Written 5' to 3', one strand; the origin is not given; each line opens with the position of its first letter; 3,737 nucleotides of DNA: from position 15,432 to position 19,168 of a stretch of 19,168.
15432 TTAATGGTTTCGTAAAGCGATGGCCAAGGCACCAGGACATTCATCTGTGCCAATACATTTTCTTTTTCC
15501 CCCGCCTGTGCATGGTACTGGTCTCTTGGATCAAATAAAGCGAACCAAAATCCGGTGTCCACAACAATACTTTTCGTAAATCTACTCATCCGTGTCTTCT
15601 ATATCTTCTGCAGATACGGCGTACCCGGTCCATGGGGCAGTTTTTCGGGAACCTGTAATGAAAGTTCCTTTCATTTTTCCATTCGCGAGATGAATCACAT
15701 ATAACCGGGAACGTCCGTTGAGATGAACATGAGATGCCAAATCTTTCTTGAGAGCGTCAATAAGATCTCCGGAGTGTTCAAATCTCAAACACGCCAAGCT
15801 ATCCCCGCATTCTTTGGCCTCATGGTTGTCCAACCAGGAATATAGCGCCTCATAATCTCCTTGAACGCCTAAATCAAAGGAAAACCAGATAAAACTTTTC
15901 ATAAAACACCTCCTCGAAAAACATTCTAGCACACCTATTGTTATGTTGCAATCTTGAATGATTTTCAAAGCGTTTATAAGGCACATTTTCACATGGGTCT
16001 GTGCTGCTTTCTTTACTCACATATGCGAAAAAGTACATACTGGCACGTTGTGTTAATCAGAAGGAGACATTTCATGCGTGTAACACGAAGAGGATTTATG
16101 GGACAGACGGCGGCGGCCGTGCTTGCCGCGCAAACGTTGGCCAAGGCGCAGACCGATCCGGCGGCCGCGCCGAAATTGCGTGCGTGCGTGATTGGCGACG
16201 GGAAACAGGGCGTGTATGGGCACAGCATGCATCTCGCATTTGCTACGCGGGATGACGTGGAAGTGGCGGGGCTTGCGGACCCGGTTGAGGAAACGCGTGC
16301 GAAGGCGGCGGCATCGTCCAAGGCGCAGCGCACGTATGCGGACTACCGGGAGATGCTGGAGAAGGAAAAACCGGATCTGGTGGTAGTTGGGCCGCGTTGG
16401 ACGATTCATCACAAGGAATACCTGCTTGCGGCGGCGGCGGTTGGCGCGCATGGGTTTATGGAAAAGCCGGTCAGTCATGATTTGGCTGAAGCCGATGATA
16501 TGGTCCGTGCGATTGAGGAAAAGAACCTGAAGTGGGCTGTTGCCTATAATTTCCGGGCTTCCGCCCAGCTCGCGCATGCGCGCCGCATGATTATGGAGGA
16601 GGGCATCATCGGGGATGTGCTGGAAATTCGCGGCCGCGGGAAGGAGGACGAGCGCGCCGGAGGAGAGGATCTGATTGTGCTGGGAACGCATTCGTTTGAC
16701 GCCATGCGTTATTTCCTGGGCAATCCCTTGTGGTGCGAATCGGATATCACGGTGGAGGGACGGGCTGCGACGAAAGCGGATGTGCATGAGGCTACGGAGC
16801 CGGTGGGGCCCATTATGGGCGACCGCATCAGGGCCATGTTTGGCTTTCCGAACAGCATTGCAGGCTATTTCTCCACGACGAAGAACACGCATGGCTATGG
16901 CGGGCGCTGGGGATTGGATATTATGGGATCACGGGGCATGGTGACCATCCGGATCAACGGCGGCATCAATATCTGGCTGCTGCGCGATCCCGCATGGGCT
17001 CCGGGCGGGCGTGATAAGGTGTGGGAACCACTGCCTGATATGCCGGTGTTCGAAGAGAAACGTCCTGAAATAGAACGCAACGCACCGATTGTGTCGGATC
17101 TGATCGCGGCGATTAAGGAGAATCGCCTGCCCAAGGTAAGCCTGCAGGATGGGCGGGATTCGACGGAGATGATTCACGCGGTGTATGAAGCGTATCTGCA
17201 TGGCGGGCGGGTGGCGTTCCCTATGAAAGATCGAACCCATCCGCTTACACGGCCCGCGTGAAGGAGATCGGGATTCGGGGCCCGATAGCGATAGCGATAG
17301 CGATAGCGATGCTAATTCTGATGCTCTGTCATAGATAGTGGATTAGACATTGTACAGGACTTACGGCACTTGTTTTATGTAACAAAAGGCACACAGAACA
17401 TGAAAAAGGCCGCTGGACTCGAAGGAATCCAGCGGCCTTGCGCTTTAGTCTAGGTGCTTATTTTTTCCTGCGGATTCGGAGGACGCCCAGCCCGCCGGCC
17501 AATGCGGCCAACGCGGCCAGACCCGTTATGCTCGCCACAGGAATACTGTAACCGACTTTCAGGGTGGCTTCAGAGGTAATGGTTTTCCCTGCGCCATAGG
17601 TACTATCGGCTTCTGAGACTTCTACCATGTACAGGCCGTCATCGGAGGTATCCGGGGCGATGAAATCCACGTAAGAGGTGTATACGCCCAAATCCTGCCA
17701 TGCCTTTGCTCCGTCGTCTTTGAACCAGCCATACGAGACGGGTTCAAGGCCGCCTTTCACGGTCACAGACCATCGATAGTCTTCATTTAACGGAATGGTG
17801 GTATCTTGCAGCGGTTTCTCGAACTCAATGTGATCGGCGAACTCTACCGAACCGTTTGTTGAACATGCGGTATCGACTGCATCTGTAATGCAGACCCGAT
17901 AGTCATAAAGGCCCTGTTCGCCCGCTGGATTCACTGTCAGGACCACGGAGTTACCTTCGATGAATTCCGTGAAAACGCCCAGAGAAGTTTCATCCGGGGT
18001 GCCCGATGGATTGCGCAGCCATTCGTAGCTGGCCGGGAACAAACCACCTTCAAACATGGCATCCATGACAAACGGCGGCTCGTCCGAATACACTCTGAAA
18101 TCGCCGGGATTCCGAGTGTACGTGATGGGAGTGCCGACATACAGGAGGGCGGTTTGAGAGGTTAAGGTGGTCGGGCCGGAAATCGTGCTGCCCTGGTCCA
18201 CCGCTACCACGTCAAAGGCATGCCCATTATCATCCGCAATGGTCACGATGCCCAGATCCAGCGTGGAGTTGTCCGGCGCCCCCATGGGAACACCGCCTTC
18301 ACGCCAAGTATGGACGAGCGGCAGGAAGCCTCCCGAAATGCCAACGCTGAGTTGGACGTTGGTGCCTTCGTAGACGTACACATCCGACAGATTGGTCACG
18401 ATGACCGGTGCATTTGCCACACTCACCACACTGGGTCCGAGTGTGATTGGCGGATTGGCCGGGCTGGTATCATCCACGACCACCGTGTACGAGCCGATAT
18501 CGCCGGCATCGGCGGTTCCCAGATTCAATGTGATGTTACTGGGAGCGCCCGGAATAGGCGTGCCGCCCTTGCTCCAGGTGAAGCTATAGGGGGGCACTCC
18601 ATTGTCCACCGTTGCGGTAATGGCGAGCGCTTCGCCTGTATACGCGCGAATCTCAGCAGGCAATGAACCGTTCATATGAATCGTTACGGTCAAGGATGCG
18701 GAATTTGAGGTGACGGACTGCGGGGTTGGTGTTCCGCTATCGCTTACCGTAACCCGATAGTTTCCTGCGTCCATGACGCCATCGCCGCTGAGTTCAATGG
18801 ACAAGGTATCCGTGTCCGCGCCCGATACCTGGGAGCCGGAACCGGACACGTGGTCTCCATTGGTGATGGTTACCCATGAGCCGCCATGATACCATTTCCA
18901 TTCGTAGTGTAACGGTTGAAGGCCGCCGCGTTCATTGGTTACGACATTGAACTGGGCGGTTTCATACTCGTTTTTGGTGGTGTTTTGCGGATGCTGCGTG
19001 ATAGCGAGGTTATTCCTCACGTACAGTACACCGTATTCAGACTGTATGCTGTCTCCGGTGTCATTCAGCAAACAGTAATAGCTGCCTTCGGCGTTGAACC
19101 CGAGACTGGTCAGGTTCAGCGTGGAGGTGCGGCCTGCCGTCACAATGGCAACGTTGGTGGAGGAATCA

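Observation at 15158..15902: PIN-nuclease operon with a noncanonical 106-aa upstream partner in an AT-rich islet: candidate novel toxin-antitoxin or defence pair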

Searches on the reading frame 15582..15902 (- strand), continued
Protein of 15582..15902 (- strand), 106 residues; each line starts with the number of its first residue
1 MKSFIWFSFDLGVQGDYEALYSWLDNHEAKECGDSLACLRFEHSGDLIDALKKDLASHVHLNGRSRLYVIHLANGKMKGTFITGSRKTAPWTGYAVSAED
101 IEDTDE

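Call 93: search_protein_families(library=phrogs, proteins=[L169:9-2834:-, L169:2907-3644:+, L169:5116-5964:+, L169:6797-7744:-, L169:8617-9702:-, L169:10150-12267:-, L169:4178-4756:+], max_evalue=0.00001)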
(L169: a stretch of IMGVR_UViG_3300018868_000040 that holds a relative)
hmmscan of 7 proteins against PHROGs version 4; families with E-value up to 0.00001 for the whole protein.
L169:9-2834:- (942 aa): 3 families
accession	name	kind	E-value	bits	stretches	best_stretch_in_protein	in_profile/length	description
phrog_1139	-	DNA, RNA and nucleotide metabolism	0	1112.1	1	3-936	3-891/895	DNA primase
phrog_47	-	DNA, RNA and nucleotide metabolism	8.5e-11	42.1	1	193-322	230-345/947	DNA primase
phrog_849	-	DNA, RNA and nucleotide metabolism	6.9e-10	39.4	1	194-271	237-310/435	DNA primase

L169:2907-3644:+ (246 aa): 0 families

L169:5116-5964:+ (283 aa): 4 families
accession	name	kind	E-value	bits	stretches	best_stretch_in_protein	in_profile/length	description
phrog_8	-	transcription regulation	1.6e-11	45.2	1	5-74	161-226/346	transcriptional regulator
phrog_4836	-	transcription regulation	5.2e-09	36.9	1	5-74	75-145/194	CII-like regulator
phrog_17822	-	unknown function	1.1e-07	32.5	1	5-72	7-74/267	-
phrog_4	-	transcription regulation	2.2e-06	27.9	1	5-76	136-204/400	transcriptional repressor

L169:6797-7744:- (316 aa): 0 families

L169:8617-9702:- (362 aa): 4 families
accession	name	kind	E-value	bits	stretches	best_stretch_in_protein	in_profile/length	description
phrog_52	-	tail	3.9e-138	463.2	1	2-355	178-531/677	tail protein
phrog_12925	-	tail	5.2e-47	161.5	2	244-337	124-217/227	tail protein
phrog_4456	-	unknown function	1.3e-32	113.1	1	14-126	15-126/126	-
phrog_28740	-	unknown function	2e-16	60.7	1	15-79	3-67/68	-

L169:10150-12267:- (706 aa): 28 families (the best 25 are shown)
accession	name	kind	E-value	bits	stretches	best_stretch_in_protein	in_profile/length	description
phrog_28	-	tail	4.1e-99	334.7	1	7-697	242-768/1228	tail length tape measure protein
phrog_1272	-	tail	1.9e-41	142.9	2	11-519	220-702/1606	tail length tape measure protein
phrog_5690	-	unknown function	4.3e-34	119.3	2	220-532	308-648/907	-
phrog_35707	-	tail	2.1e-30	107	1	16-364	47-392/755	tail length tape measure protein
phrog_30543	-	tail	7.4e-22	78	1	41-362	55-381/1167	tail length tape measure protein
phrog_13339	-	tail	4.9e-21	74.7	2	46-397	81-430/2156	tail length tape measure protein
phrog_17727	-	tail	1.3e-20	74.8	1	222-404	21-202/443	tail length tape measure protein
phrog_58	-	tail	4.4e-19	69.4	1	508-687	868-1042/1544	tail length tape measure protein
phrog_5493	-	tail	1.1e-17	64.7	1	503-675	906-1069/1102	tail length tape measure protein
phrog_991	-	tail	1.2e-17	63.9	1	10-689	238-916/1966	tail length tape measure protein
phrog_1686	-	tail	1e-14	54.4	1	531-623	1045-1138/1224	tail length tape measure protein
phrog_8462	-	tail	1.8e-14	54.5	2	191-562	74-402/672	tail length tape measure protein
phrog_14441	-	tail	7e-14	53.1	1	31-222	56-240/241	tail length tape measure protein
phrog_1204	-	tail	7.4e-13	48.3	1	506-628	1261-1387/1483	tail protein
phrog_32669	-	unknown function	1.9e-12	46.9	1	420-540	668-783/1054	-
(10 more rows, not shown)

L169:4178-4756:+ (193 aa): 0 families

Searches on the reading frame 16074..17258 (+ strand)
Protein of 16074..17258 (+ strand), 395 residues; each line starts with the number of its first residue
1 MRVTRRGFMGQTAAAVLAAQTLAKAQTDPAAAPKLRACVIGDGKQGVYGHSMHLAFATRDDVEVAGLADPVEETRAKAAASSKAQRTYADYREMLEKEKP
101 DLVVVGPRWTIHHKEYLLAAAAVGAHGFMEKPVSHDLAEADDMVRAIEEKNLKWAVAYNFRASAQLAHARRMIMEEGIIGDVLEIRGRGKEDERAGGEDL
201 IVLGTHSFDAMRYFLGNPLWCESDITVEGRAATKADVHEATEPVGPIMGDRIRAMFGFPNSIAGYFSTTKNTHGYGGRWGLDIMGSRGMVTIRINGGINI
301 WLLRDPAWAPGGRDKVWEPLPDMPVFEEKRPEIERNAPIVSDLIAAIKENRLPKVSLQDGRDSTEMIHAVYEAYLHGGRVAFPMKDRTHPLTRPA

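Call 91: search_protein_families(library=pfam, proteins=[window:16074-17258:+], max_evalue=0.001)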
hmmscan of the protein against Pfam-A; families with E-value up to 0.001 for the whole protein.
window:16074-17258:+ (395 aa): 3 families
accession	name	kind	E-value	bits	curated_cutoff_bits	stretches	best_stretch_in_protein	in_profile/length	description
PF01408.29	GFO_IDH_MocA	-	3.9e-16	60.3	24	1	36-157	2-119/120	Oxidoreductase family, NAD-binding Rossmann fold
PF02894.22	GFO_IDH_MocA_C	-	6.9e-10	39.5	22.9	1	191-380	35-216/218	Oxidoreductase family, C-terminal alpha/beta domain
PF22725.1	GFO_IDH_MocA_C3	-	3.6e-06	27.4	27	1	172-290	6-123/124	GFO/IDH/MocA C-terminal domain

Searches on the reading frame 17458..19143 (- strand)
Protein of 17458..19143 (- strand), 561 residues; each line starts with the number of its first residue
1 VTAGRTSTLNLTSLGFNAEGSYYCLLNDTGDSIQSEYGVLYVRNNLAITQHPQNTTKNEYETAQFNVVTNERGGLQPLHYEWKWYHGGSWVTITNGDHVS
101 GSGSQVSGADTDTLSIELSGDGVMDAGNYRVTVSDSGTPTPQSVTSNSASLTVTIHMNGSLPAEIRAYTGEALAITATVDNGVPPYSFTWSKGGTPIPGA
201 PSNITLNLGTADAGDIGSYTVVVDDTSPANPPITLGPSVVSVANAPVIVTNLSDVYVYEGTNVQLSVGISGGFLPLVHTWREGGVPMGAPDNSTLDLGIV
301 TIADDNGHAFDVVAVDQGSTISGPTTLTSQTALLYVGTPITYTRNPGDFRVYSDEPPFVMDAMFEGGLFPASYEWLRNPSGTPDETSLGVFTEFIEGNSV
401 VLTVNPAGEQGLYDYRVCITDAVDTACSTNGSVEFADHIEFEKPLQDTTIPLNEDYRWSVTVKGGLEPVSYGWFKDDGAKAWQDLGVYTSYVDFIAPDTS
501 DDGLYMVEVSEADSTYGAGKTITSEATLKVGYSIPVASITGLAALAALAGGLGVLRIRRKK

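Call 91: search_protein_families(library=pfam, proteins=[window:17458-19143:-], max_evalue=0.001)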
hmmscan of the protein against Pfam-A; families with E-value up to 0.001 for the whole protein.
window:17458-19143:- (561 aa): 5 families
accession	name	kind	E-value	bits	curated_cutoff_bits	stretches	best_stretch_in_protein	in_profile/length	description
PF13927.12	Ig_3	-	7.9e-19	68.4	30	0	167-223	13-76/78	Immunoglobulin domain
PF07679.22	I-set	-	4.6e-10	39.9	23.7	0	162-224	7-76/90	Immunoglobulin I-set domain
PF00047.31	ig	-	3.8e-05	24.4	21.8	0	166-225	4-72/81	Immunoglobulin domain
PF13895.12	Ig_2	-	0.00013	22.5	27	0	166-224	10-64/79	Immunoglobulin domain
PF13573.12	SprB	-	0.00033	20.7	28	1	175-195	17-37/37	SprB repeat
